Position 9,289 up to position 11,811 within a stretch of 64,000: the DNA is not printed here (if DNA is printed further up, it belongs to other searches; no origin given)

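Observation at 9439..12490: Orphan TraG/VirD4-type coupling protein with an AT-rich ORF, a repeat module and tRNA-Met: a likely remnant of an integrative or conjugative element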

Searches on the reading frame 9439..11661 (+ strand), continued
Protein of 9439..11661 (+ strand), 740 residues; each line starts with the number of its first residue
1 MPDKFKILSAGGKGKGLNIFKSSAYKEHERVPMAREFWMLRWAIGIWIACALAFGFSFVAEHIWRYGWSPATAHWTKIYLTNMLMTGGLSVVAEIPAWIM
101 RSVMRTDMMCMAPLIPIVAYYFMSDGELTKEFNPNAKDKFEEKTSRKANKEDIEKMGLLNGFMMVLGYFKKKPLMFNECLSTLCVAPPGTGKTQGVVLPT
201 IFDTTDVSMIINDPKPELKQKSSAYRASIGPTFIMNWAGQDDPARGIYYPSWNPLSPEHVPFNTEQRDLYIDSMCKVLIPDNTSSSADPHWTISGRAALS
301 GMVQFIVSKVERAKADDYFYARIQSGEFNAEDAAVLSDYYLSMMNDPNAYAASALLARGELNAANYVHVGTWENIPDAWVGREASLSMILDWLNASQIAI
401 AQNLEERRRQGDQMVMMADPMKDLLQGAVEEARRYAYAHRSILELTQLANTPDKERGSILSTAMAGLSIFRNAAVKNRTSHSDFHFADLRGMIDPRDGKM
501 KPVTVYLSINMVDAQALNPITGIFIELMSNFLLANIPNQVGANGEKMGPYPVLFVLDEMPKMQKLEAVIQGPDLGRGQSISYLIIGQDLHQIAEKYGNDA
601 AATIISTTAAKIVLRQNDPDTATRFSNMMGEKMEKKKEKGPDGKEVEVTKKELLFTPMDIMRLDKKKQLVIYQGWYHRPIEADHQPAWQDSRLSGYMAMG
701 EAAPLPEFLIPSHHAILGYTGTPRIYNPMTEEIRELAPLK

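Call 12: find_encoding_contigs(protein=P0036, flank=10000, max_places=2)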
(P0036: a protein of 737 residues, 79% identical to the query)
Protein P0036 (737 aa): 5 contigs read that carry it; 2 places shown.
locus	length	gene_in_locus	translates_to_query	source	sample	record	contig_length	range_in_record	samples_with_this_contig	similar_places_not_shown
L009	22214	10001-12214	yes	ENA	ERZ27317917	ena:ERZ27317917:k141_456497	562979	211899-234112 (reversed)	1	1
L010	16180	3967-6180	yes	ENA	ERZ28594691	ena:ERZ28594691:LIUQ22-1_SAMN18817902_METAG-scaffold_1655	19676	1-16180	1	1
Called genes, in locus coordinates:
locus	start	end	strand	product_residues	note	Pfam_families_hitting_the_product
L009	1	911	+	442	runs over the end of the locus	PF02321:OEP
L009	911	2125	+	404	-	PF25917:BSH_RND, PF25973:BSH_CzcB, PF25881:HH_YBHG (weak), PF25876:HH_MFP_RND (weak), PF25940:LcnD_C (weak), PF25954:Beta-barrel_RND_2, PF25990:Beta-barrel_YknX, PF26002:Beta-barrel_AprE (weak), +3 more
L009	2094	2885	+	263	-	PF00005:ABC_tran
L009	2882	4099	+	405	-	PF12704:MacB_PCD, PF02687:FtsX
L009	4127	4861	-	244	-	PF13360:PQQ_2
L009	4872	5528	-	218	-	PF10858:DUF2659 (faint)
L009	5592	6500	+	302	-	PF00140:Sigma70_r1_2 (weak), PF04542:Sigma70_r2, PF04545:Sigma70_r4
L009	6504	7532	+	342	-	-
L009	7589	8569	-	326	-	PF13371:TPR_9 (faint), PF13424:TPR_12 (faint), PF13428:TPR_14 (faint), PF13431:TPR_17 (faint), PF13432:TPR_16, PF00515:TPR_1 (weak), PF07719:TPR_2 (weak), PF13414:TPR_11 (weak), +4 more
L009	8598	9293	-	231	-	PF01479:S4, PF00849:PseudoU_synth_2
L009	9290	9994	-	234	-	PF20260:PUA_4 (faint), PF04452:Methyltrans_RNA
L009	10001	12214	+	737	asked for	PF02534:T4SS-DNA_transf, PF10412:TrwB_AAD_bind, PF02534:T4SS-DNA_transf, PF12696:TraG-D_C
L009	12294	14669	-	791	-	PF04760:IF2_N, PF00009:GTP_EFTU, PF00071:Ras, PF01926:MMR_HSR1, PF02421:FeoB_N (weak), PF22042:EF-G_D2, PF11987:IF-2, PF03144:GTP_EFTU_D2 (weak), +1 more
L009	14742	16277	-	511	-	PF08529:NusA_N, PF00575:S1, PF13184:KH_NusA_1st, PF26594:KH_NusA_2nd, PF14520:HHH_5 (faint)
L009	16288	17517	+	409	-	PF03739:LptF_LptG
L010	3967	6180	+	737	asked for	PF02534:T4SS-DNA_transf, PF10412:TrwB_AAD_bind, PF02534:T4SS-DNA_transf, PF12696:TraG-D_C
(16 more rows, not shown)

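Call 26: search_protein_representatives(protein=window:9439-11661:+)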
Query: 740 residues. Proteins with E-value up to 0.001 (for the whole library): 4127; up to 1e-10: 1147; up to 1e-30: 202. The best 150 are listed.
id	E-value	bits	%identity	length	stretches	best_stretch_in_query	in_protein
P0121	0.0e+00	1203.0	71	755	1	2-739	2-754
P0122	7.1e-192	655.6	62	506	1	209-724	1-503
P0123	1.1e-186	638.5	46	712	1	19-714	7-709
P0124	5.5e-186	636.1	50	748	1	65-706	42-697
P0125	1.6e-174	598.3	45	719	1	47-716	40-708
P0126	2.4e-165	567.9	61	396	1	1-389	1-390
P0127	6.4e-135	467.3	42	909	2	367-704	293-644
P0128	6.1e-130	450.9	71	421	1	85-367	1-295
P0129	1.2e-129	449.9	38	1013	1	42-709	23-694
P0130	3.6e-129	448.3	46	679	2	370-693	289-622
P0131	7.2e-121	420.9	47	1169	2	189-540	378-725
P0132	1.2e-117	410.2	39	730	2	143-622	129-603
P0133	4.0e-116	405.2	39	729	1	144-710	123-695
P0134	4.4e-114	398.5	48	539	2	371-686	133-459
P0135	5.7e-113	394.8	37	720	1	112-708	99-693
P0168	4.8e-73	262.8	31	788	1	39-627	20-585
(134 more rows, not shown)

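Call 27: find_encoding_contigs(protein=P0123, flank=10000, max_places=2)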
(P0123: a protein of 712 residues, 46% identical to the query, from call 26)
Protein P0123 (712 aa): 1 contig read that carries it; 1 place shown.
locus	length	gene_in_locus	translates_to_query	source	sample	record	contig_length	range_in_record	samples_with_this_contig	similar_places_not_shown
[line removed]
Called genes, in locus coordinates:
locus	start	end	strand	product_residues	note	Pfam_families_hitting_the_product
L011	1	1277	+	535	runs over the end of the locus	-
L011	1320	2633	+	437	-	PF01551:Peptidase_M23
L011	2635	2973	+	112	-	PF04519:Bactofilin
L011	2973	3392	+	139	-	PF02502:LacAB_rpiB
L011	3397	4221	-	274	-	-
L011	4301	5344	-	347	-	PF13609:Porin_4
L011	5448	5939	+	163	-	PF02677:QueH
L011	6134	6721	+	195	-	-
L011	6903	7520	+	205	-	PF00163:Ribosomal_S4, PF01479:S4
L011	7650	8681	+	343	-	PF05496:RuvB_N, PF13191:AAA_16 (faint), PF00004:AAA, PF07728:AAA_5 (weak), PF17864:AAA_lid_4, PF05491:WHD_RuvB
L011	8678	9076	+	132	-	PF03061:4HBT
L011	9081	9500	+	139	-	PF13279:4HBT_2, PF03061:4HBT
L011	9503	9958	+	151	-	-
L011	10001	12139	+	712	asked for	PF02534:T4SS-DNA_transf, PF10412:TrwB_AAD_bind, PF12696:TraG-D_C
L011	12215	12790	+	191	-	-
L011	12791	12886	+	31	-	-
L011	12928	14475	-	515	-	-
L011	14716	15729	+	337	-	-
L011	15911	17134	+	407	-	PF00579:tRNA-synt_1b, PF22421:SYY_C-terminal, PF01479:S4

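Call 28: find_encoding_contigs(protein=P0124, flank=10000, max_places=2)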
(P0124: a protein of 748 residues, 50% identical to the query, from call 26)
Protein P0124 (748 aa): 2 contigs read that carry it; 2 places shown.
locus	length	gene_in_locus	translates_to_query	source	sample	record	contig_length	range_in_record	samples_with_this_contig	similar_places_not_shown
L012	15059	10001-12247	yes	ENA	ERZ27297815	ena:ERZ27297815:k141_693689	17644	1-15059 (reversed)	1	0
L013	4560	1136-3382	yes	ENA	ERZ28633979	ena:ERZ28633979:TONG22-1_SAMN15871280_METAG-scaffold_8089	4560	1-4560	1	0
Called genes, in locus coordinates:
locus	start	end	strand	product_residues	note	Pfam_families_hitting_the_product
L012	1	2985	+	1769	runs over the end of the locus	PF24748:Galaxin_repeat (faint)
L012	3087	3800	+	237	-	PF01027:Bax1-I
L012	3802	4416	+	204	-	PF13098:Thioredoxin_2, PF13462:Thioredoxin_4, PF01323:DSBA (weak)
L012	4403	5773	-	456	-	PF02367:TsaE (faint), PF02463:SMC_N, PF03193:RsgA_GTPase (faint), PF00005:ABC_tran, PF13401:AAA_22 (weak), PF13304:AAA_21 (weak), PF02463:SMC_N, PF00005:ABC_tran, +14 more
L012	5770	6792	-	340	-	PF00528:BPD_transp_1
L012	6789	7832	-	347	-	PF00528:BPD_transp_1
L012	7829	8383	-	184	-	PF00226:DnaJ (weak)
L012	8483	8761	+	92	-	PF13467:RHH_4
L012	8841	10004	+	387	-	-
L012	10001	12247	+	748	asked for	PF02534:T4SS-DNA_transf, PF10412:TrwB_AAD_bind, PF12696:TraG-D_C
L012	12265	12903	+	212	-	-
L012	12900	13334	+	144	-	-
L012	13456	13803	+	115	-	-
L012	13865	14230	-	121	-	-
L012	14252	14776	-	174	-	-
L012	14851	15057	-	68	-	?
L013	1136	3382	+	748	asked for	PF02534:T4SS-DNA_transf, PF10412:TrwB_AAD_bind, PF12696:TraG-D_C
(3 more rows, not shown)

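Call 30: find_related_loci(query=A1, collection=genome_contigs, flank=10000)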
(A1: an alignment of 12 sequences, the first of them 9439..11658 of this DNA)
Query A1 (740 aa) in genome_contigs; peptide patterns used: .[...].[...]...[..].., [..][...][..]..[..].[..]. (x = any residue, [..] = any of these).
600 stretches matched a pattern (row limit reached: there are more); 457 encode a relative of the query (tblastn E <= 1e-3); the best 80 are kept; 80 distinct loci.
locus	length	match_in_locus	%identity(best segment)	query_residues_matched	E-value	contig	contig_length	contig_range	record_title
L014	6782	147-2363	81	1-740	0e+0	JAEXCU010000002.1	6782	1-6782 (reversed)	MAG: Proteobacteria bacterium isolate OH_HBB_125 k127_872397, whole genome shotgun sequence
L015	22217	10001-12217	80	1-740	0e+0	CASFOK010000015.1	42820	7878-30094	uncultured proteobacterium isolate SI.B28.metabat-bins.76 genome assembly, contig: SI.B28.metabat-bins.76.fa_k141_344228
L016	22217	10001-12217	80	1-740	0e+0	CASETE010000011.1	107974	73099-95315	uncultured proteobacterium isolate SI.O98.metabat-bins.90 genome assembly, contig: SI.O98.metabat-bins.90.fa_k141_226981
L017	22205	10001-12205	80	1-740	0e+0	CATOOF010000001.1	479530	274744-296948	MAG TPA_asm: uncultured Alphaproteobacteria bacterium isolate MGG27543_1680015500 genome assembly, contig: SRR6440127_2,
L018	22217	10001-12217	79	1-740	0e+0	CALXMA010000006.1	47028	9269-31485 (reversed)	MAG: uncultured Alphaproteobacteria bacterium isolate BRZ_IT__bin13 genome assembly, contig: BRZ_IT__NODE_713_length_470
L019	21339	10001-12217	79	1-740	0e+0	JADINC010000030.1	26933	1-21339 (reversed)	MAG: Candidatus Enterousia avistercoris isolate 8207 D5M67__C150251_L26933_SRR9113728, whole genome shotgun sequence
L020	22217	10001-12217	78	1-740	0e+0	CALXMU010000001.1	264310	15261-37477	MAG: uncultured Alphaproteobacteria bacterium isolate BRZ_MD__bin57 genome assembly, contig: BRZ_MD__NODE_31_length_2643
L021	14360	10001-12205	79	1-736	0e+0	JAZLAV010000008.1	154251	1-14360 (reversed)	MAG: Candidatus Enterousia sp. isolate T1900045072_TC20190066.MAGScoT_cleanbin_000021 SGB_4619_k141_1004810, whole genom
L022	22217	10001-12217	79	1-740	0e+0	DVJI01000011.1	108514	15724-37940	MAG TPA_asm: Candidatus Enterousia intestinigallinarum isolate ChiGjej3B3-5194 ChiGjej3B3M5__C552858_L108514_SRR6323341,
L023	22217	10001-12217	79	1-740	0e+0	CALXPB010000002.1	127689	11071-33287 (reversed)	MAG: uncultured Alphaproteobacteria bacterium isolate BRZ_R__bin77 genome assembly, contig: BRZ_R__NODE_175_length_12768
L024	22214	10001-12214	78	1-739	0e+0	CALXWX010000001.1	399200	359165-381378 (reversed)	MAG: uncultured Alphaproteobacteria bacterium isolate BRZ_EC__bin9 genome assembly, contig: BRZ_EC__NODE_9_length_399200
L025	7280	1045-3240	78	1-736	0e+0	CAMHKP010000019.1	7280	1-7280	MAG: uncultured Alphaproteobacteria bacterium isolate SRR11784293_bin.8_metaWRAP_v1.3_MAG genome assembly, contig: ERZ12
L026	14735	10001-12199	80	1-734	0e+0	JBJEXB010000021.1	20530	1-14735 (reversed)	MAG: Candidatus Enterousia sp. isolate SARD02_bin.047 NODE_1557_length_20530_cov_5.545690, whole genome shotgun sequence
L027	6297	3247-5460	78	1-739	0e+0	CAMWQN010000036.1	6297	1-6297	MAG TPA_asm: uncultured Rickettsiales bacterium isolate SRR14411243_bin.1_metawrap_v1.3_MAG genome assembly, contig: NOD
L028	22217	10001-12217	77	1-740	0e+0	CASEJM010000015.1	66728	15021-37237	uncultured proteobacterium isolate Batch3_idba_bin.193 genome assembly, contig: Batch3_idba_bin.193.fa_k87_11382005, who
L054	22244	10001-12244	72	1-736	0e+0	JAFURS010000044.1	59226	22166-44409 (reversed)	MAG: Alphaproteobacteria bacterium isolate RGIG4765 Roe_deer_Rectum.Co__c1774399, whole genome shotgun sequence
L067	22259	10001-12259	72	1-740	0e+0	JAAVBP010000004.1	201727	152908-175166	MAG: bacterium isolate Mgla_MAG_35-bin_11 c_000000034478, whole genome shotgun sequence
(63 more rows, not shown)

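Call 37: find_encoding_contigs(protein=P0129, flank=10000, max_places=2)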
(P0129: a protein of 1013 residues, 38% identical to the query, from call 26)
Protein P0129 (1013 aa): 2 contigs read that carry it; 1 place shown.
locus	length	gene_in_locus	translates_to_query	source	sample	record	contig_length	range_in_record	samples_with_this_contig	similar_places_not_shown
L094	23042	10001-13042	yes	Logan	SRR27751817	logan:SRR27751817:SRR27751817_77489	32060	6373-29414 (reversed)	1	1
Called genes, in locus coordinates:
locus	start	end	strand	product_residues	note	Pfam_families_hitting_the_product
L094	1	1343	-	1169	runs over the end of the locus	PF13395:HNH_4 (faint), PF18541:RuvC_III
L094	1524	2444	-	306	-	PF01867:Cas_Cas1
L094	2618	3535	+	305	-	PF00892:EamA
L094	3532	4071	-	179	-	PF13673:Acetyltransf_10, PF00583:Acetyltransf_1, PF13508:Acetyltransf_7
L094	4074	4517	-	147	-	-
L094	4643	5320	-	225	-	PF00132:Hexapep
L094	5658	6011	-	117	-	-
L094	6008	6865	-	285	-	PF20434:BD-FAE (faint), PF00561:Abhydrolase_1, PF12146:Hydrolase_4, PF12697:Abhydrolase_6 (weak)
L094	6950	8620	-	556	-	PF01268:FTHFS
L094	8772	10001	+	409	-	PF13599:Pentapeptide_4, PF13576:Pentapeptide_3, PF00805:Pentapeptide, PF13576:Pentapeptide_3 (weak), PF00805:Pentapeptide (weak)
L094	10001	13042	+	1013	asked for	PF02534:T4SS-DNA_transf, PF10412:TrwB_AAD_bind (weak), PF12696:TraG-D_C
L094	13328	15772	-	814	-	PF00343:Phosphorylase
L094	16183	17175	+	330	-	PF00702:Hydrolase, PF13419:HAD_2 (faint), PF13242:Hydrolase_like (weak)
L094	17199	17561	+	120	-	-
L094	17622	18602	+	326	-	PF00702:Hydrolase, PF13419:HAD_2 (faint), PF13242:Hydrolase_like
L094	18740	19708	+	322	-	PF00702:Hydrolase, PF13419:HAD_2 (faint), PF13242:Hydrolase_like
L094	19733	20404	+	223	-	PF01135:PCMT, PF05175:MTS (faint), PF13489:Methyltransf_23 (weak), PF13847:Methyltransf_31, PF13649:Methyltransf_25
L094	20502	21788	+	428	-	PF02321:OEP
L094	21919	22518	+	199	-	PF10691:DUF2497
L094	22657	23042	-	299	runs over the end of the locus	PF00892:EamA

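Call 38: find_encoding_contigs(protein=P0133, flank=10000, max_places=2)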
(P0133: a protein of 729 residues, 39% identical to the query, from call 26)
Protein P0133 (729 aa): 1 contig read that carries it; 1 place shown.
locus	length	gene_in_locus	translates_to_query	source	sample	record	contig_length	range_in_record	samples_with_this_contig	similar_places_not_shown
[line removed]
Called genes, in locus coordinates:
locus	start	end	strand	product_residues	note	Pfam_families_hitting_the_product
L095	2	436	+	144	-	?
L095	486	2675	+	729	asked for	PF02534:T4SS-DNA_transf, PF10412:TrwB_AAD_bind, PF12696:TraG-D_C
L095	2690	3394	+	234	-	PF01478:Peptidase_A24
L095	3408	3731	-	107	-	PF18914:DUF5666 (weak)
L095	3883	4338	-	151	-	?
